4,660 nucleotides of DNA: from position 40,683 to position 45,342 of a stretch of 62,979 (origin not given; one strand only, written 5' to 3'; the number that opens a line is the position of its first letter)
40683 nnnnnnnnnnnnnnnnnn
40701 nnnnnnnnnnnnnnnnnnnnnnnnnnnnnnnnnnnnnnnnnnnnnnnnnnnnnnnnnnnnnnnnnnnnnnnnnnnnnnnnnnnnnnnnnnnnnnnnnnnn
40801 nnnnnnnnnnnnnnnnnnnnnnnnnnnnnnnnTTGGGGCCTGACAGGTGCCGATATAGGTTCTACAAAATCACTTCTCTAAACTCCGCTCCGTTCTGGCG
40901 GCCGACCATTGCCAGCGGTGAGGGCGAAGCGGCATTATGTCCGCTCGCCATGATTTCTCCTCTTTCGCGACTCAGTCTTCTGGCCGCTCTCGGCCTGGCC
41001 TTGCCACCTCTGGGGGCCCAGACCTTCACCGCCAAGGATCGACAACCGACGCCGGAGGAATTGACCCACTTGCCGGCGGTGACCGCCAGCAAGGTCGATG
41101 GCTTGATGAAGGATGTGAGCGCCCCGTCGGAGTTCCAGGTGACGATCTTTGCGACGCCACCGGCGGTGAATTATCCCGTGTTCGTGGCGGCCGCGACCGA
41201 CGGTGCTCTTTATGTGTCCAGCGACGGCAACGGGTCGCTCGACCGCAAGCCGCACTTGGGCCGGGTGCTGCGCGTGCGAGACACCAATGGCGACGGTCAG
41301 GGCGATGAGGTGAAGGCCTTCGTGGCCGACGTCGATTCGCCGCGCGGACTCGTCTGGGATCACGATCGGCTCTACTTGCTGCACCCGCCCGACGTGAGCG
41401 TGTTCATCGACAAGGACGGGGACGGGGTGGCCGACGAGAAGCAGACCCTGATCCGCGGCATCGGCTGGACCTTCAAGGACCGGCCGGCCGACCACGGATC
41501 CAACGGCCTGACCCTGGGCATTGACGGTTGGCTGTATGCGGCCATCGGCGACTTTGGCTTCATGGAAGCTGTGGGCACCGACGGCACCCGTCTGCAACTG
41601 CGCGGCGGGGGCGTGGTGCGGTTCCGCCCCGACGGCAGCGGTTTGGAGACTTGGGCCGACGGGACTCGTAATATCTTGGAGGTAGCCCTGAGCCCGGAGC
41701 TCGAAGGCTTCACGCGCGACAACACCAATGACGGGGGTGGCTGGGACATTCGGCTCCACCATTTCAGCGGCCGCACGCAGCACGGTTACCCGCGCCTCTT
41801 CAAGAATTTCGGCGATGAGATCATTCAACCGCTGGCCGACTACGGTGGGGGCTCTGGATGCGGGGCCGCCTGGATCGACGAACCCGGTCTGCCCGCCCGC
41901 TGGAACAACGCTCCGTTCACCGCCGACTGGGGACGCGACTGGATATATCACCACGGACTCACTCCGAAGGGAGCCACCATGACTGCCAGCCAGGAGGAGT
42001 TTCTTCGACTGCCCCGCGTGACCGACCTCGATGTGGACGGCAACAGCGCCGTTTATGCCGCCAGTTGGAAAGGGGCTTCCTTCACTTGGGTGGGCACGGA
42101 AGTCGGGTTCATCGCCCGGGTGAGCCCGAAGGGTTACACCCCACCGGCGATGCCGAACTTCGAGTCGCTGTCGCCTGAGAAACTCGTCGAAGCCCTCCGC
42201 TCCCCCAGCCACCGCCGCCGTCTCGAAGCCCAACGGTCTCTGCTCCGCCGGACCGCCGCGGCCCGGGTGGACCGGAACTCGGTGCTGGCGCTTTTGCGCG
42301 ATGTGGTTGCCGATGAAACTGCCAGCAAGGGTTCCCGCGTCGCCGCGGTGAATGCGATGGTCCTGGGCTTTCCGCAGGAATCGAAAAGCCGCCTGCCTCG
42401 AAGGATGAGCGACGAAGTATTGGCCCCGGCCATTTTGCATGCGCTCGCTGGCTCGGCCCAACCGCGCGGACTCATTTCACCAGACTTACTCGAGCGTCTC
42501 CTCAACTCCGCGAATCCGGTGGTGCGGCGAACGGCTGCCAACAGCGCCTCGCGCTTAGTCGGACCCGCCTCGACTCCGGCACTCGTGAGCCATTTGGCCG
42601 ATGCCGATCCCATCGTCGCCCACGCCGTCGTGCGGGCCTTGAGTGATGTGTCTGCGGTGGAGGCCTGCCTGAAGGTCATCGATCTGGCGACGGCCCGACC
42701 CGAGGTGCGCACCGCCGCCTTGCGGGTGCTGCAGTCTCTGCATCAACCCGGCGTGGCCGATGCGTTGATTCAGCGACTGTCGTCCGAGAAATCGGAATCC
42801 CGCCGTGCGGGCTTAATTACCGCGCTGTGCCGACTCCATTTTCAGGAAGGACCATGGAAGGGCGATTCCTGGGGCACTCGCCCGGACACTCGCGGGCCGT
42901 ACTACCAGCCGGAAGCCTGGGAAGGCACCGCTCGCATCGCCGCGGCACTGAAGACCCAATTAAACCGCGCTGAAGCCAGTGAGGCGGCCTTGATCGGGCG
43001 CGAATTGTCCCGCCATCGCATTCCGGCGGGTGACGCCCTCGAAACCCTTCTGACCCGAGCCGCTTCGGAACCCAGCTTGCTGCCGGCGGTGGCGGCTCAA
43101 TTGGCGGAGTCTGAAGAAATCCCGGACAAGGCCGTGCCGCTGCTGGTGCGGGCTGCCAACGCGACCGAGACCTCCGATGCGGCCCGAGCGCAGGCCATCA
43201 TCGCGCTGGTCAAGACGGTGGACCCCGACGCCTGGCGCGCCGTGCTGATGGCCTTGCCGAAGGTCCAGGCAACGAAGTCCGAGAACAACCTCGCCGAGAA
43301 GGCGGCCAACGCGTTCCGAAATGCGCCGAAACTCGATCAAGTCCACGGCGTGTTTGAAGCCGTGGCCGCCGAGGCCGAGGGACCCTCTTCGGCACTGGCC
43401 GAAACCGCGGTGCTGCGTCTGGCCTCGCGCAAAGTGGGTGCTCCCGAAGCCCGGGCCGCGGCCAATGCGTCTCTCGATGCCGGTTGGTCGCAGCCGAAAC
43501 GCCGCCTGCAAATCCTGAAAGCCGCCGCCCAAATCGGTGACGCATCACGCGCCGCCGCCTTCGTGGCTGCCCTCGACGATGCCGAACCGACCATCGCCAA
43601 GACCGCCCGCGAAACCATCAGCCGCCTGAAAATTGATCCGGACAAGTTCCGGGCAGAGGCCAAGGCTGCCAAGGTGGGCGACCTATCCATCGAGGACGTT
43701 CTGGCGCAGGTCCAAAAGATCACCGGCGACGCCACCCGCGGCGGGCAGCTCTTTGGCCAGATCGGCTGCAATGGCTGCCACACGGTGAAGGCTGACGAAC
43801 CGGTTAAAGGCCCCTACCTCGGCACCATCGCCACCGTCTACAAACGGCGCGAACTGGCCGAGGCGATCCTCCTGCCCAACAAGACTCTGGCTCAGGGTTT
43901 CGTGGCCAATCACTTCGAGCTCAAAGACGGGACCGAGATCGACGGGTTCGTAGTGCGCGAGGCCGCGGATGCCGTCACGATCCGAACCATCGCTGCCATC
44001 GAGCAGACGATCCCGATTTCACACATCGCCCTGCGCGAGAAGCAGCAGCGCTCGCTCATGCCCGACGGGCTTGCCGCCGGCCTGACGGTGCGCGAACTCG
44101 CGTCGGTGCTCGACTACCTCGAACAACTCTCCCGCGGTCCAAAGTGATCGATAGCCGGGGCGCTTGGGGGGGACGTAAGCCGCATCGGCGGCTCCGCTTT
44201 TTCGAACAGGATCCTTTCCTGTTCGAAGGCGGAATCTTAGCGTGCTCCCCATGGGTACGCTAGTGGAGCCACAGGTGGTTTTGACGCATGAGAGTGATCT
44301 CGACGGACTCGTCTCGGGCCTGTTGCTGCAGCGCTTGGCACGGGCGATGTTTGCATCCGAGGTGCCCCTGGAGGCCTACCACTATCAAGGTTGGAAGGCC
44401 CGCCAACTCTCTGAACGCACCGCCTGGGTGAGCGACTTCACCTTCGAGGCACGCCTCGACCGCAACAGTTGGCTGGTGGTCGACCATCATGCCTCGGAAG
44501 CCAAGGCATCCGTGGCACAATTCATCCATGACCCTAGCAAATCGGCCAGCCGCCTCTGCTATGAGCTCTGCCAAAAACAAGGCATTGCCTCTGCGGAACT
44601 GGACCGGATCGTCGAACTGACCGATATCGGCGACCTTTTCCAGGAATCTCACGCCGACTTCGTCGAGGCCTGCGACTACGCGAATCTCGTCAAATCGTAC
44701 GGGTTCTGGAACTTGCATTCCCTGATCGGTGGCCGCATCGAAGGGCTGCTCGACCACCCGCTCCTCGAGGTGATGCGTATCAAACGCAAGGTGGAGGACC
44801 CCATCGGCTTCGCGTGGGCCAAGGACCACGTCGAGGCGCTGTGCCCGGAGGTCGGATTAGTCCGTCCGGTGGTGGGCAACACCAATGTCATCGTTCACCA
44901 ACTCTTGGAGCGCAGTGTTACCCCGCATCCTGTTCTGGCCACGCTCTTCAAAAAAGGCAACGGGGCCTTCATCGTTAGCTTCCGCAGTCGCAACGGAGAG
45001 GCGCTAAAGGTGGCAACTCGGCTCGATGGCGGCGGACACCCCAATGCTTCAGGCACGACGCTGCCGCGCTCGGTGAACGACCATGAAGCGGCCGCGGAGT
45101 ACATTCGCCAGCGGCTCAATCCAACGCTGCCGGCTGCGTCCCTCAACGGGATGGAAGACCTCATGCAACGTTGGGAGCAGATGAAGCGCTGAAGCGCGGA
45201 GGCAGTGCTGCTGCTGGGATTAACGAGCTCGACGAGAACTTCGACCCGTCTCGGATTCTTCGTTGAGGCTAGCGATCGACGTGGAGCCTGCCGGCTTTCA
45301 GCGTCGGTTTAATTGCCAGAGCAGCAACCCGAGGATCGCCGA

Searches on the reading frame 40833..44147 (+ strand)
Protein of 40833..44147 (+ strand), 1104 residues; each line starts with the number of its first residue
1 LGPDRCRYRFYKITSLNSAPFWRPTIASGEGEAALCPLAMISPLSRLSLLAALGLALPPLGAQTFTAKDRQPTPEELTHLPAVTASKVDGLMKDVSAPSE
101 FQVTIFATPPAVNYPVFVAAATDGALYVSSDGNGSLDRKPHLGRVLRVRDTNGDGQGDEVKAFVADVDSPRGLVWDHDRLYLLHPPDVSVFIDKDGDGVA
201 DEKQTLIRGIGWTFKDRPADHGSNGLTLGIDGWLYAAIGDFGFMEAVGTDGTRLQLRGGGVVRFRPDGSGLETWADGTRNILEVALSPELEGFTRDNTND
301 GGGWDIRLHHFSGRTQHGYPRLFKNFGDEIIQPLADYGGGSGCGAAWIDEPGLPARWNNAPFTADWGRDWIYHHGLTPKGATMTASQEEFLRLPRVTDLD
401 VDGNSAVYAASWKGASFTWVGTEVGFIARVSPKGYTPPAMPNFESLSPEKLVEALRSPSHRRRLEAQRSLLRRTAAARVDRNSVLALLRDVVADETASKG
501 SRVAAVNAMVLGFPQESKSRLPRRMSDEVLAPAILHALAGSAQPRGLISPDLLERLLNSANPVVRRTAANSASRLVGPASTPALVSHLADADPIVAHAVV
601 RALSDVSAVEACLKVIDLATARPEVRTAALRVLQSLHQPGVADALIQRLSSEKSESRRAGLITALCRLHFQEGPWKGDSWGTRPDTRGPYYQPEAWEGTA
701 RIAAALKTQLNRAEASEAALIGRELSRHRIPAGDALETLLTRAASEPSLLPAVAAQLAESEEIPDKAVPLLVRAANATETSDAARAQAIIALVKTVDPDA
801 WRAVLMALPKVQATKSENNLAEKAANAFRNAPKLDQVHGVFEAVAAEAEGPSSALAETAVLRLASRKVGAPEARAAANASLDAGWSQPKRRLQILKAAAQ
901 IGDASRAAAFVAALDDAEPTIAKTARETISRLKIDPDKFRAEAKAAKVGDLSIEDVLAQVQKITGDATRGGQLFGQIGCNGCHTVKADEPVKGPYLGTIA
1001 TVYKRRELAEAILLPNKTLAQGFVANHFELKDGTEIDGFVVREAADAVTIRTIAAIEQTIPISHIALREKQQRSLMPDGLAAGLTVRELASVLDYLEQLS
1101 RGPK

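Call 52: search_protein_families(library=pfam, proteins=[window:40833-44147:+], max_evalue=0.0001)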
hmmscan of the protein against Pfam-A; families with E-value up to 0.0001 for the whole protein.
window:40833-44147:+ (1104 aa): 2 families
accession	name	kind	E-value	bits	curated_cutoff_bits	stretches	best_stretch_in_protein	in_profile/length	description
PF23500.1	DUF7133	-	1.9e-33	116.7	27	1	92-391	6-322/385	Domain of unknown function (DUF7133)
PF13646.12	HEAT_2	-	9.9e-12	45.4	27.7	1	550-619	2-71/88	HEAT repeats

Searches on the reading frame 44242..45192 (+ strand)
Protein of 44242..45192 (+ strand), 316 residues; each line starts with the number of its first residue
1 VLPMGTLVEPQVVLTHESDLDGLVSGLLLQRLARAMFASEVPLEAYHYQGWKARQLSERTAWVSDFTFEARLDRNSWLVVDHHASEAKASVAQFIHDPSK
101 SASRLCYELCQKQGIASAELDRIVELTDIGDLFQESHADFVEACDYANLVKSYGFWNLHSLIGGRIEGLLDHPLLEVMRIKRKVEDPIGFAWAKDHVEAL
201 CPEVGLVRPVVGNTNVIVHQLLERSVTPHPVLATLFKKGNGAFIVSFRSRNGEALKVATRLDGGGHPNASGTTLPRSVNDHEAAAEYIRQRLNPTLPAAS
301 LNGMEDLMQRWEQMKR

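Call 52: search_protein_families(library=pfam, proteins=[window:44242-45192:+], max_evalue=0.0001)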
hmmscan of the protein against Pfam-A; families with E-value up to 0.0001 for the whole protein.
window:44242-45192:+ (316 aa): 2 families
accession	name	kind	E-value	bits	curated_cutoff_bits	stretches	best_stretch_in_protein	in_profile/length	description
PF02272.25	DHHA1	-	1.6e-05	25.8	25.9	1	230-291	32-99/102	DHHA1 domain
PF01368.27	DHH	-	1.6e-05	25.6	28.1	0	12-114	3-107/125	DHH family, N-terminal domain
